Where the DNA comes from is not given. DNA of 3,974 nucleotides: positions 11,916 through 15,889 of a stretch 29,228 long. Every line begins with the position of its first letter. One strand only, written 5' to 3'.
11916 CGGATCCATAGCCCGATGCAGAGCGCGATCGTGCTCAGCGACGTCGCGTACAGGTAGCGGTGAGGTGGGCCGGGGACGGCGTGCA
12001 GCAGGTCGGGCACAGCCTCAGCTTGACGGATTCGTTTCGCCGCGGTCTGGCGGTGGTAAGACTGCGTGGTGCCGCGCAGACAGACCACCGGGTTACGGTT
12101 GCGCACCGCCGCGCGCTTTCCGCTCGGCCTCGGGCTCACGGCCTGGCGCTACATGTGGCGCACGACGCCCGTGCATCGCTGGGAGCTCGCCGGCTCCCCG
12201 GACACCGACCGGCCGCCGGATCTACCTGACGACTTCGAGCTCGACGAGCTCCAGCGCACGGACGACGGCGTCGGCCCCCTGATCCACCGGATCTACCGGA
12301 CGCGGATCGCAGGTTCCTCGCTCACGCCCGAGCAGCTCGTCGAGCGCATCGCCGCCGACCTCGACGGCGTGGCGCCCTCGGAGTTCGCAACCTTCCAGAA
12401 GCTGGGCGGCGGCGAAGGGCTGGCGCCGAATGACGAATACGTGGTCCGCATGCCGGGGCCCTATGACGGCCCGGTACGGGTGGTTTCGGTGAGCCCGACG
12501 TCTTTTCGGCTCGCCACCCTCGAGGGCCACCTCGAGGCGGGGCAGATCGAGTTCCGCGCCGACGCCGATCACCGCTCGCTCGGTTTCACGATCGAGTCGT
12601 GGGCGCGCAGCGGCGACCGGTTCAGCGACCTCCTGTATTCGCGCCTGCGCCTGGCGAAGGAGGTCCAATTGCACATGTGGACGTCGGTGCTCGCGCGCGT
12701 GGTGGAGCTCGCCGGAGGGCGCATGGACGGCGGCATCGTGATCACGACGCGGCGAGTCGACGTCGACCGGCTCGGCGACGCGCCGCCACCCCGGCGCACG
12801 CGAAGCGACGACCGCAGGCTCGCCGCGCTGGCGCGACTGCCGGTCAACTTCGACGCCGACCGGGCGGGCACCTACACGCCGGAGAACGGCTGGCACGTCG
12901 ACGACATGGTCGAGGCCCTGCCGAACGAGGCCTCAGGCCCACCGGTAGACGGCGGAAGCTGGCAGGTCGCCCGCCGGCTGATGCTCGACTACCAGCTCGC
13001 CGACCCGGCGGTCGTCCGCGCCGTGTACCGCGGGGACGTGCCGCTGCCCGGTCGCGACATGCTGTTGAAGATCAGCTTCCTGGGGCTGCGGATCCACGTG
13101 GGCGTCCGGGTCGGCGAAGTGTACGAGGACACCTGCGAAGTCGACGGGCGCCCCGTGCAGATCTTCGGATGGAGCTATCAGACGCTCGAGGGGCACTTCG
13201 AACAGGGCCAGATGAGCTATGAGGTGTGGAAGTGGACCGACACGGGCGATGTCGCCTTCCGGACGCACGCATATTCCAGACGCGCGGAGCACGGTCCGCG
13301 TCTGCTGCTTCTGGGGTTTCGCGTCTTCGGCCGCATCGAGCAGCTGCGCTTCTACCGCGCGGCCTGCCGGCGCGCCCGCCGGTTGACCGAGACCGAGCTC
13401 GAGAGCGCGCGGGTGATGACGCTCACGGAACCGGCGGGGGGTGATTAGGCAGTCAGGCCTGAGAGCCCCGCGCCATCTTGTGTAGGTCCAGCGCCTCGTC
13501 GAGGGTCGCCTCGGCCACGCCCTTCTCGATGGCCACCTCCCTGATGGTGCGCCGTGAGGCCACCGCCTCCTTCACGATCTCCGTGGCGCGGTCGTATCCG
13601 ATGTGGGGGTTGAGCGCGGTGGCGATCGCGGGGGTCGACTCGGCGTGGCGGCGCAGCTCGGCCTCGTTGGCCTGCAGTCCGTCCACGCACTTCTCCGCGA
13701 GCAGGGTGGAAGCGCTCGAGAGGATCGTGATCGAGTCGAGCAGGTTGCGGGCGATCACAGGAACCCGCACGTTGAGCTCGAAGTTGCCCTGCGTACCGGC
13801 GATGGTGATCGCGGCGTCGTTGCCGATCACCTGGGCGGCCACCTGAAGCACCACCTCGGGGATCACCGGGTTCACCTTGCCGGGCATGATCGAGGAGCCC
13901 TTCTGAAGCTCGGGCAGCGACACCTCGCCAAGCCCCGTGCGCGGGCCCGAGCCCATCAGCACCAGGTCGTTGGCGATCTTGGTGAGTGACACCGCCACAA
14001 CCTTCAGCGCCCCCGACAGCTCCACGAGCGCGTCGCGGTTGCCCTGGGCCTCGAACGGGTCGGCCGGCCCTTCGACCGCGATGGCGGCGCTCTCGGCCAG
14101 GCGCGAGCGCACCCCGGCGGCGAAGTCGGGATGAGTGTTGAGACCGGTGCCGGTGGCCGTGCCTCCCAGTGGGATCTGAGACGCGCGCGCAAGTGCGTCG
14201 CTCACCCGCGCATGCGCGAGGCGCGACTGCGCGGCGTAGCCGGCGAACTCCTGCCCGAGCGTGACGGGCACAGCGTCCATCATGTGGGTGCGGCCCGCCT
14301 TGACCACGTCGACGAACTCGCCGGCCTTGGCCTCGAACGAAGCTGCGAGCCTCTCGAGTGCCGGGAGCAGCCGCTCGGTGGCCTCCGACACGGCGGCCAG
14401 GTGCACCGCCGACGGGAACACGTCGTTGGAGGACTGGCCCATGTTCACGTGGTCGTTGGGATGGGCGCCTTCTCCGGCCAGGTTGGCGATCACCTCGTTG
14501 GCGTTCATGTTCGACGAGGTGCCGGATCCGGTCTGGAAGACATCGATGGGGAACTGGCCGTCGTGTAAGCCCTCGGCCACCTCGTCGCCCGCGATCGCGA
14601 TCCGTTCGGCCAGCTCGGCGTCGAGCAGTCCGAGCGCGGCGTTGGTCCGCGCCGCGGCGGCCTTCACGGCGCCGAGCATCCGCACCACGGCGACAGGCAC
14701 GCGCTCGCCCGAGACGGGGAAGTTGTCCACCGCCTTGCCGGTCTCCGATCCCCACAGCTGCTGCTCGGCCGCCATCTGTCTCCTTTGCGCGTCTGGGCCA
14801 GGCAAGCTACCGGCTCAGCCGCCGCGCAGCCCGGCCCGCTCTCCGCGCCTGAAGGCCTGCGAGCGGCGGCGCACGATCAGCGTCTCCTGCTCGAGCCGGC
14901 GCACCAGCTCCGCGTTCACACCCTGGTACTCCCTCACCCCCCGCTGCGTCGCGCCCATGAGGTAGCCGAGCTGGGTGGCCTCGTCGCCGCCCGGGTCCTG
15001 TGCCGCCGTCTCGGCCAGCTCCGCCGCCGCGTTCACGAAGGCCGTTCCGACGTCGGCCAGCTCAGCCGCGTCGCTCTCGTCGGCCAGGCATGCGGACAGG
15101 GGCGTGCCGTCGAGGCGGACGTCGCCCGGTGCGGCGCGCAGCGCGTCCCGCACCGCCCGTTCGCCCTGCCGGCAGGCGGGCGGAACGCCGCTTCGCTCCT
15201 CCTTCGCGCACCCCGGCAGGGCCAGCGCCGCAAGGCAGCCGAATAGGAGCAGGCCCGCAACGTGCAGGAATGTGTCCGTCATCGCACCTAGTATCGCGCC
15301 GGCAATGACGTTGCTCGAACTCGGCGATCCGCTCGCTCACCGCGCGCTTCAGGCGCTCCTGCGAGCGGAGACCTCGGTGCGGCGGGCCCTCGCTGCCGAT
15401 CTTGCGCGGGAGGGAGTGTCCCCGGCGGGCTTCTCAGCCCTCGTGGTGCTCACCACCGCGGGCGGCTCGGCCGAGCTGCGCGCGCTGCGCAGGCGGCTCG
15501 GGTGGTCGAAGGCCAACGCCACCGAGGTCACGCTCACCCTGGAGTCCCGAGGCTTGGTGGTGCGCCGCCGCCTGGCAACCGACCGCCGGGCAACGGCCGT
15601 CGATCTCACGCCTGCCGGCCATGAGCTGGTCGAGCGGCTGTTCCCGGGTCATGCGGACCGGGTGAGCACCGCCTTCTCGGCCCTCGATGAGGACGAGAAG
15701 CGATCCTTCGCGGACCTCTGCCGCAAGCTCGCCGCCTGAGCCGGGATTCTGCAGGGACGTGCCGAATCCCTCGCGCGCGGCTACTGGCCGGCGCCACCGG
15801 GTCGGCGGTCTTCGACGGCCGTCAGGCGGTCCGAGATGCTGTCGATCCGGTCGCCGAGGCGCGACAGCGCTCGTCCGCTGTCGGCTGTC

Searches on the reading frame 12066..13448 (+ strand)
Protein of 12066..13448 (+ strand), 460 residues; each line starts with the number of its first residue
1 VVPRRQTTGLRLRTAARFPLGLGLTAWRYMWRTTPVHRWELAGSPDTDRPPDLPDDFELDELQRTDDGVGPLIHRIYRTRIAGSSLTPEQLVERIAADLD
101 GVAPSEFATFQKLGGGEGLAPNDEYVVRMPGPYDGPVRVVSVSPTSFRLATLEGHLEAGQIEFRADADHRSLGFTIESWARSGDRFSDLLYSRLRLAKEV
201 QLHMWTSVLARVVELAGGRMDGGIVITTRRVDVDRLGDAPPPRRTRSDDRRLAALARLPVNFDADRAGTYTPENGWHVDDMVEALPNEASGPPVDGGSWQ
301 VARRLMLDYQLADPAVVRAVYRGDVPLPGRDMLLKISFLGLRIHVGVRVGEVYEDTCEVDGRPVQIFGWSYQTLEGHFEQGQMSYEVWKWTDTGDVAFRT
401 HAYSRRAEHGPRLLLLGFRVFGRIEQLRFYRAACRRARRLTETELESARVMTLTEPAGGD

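Call 6: search_protein_families(library=ncbifam, proteins=[window:12066-13448:+])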
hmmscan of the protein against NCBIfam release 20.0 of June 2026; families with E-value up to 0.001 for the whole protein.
window:12066-13448:+ (460 aa): 0 families

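Call 7: search_protein_families(library=pfam, proteins=[window:12066-13448:+])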
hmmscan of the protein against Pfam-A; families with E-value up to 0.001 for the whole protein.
window:12066-13448:+ (460 aa): 1 family
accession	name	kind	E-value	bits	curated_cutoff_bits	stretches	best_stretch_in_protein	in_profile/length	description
PF09348.15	DUF1990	-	3.9e-29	102.2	23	2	271-435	12-156/157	Domain of unknown function (DUF1990)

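Call 81: search_protein_families(library=pfam, proteins=[window:12066-13448:+], max_evalue=0.01)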
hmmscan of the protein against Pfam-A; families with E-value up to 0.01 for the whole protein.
window:12066-13448:+ (460 aa): 1 family
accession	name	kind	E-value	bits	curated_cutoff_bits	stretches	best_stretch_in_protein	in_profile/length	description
PF09348.15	DUF1990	-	3.9e-29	102.2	23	2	271-435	12-156/157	Domain of unknown function (DUF1990)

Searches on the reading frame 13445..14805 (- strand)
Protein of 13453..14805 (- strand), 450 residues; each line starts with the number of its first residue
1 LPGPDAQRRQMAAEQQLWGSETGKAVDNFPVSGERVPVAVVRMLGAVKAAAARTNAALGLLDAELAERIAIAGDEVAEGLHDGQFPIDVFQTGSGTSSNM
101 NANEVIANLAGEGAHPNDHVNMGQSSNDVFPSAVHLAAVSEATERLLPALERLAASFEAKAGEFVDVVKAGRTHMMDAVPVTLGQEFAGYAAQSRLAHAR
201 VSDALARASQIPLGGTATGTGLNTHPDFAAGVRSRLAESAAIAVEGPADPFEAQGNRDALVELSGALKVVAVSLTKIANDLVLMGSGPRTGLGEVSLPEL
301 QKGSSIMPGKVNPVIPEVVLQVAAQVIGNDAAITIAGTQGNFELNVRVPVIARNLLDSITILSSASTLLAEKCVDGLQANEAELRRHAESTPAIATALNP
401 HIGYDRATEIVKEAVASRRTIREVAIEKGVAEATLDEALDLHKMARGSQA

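Call 6: search_protein_families(library=ncbifam, proteins=[window:13445-14755:-])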
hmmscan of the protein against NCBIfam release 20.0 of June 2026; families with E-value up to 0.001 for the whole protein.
window:13445-14755:- (436 aa): 0 families

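Call 7: search_protein_families(library=pfam, proteins=[window:13445-14755:-])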
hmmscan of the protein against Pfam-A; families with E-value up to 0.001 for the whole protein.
window:13445-14755:- (436 aa): 0 families

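Call 41: search_protein_families(library=pfam, proteins=[window:13453-14805:-], max_evalue=0.00001)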
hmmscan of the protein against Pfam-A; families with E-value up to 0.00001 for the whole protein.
window:13453-14805:- (450 aa): 2 families
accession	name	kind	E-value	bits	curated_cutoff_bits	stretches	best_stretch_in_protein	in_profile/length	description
PF00206.25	Lyase_1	-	2.8e-91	306.6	27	1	13-328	6-312/312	Lyase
PF10415.14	FumaraseC_C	-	1.8e-19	70.3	32.5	1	394-445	1-53/54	Fumarase C C-terminus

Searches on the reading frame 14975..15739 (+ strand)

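Call 6: search_protein_families(library=ncbifam, proteins=[window:14975-15739:+])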
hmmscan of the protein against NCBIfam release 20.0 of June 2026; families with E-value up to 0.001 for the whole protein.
window:14975-15739:+ (254 aa): 7 families
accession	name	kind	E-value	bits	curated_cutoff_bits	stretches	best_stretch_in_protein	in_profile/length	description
NF008122.0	PRK10870.1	equivalog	4.6e-13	49.3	157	1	145-252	50-158/176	transcriptional repressor MprA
TIGR02337.1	HpaR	equivalog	1.9e-05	24.5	121.2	1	127-238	5-115/130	homoprotocatechuate degradation operon regulator HpaR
NF053777.1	Saro0803TransReg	equivalog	4.5e-05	23.2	200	1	131-220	18-106/140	Saro_0803 family transcriptional regulator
NF045593.1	bilirub_TF_BilQ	equivalog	0.00023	20.9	125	1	169-253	48-132/135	bilirubin utilization transcriptional regulator BilQ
NF052438.1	TransRegRv0880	equivalog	0.00051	19.9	220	1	137-244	21-127/143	Rv0880 family HTH-type transcriptional regulator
NF052638.1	TransRegOhrRVib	equivalog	0.00067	19.4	200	1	166-223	52-109/141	transcriptional regulator OhrR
NF047719.1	SCO6745_fam_HTH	subfamily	0.00098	18.8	120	1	152-253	169-260/263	SCO6745 family protein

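Call 7: search_protein_families(library=pfam, proteins=[window:14975-15739:+])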
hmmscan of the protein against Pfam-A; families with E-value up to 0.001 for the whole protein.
window:14975-15739:+ (254 aa): 4 families
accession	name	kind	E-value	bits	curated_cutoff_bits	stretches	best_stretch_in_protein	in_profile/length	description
PF01047.28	MarR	-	6e-07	29.7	24.6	1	150-206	3-58/59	MarR family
PF12802.13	MarR_2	-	8.2e-07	29.5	27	1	147-206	2-61/61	MarR family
PF13463.12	HTH_27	-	5.4e-05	23.8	22.2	1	162-215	15-68/68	Winged helix DNA-binding domain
PF09339.16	HTH_IclR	-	0.00038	20.6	22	1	153-198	6-51/52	IclR helix-turn-helix domain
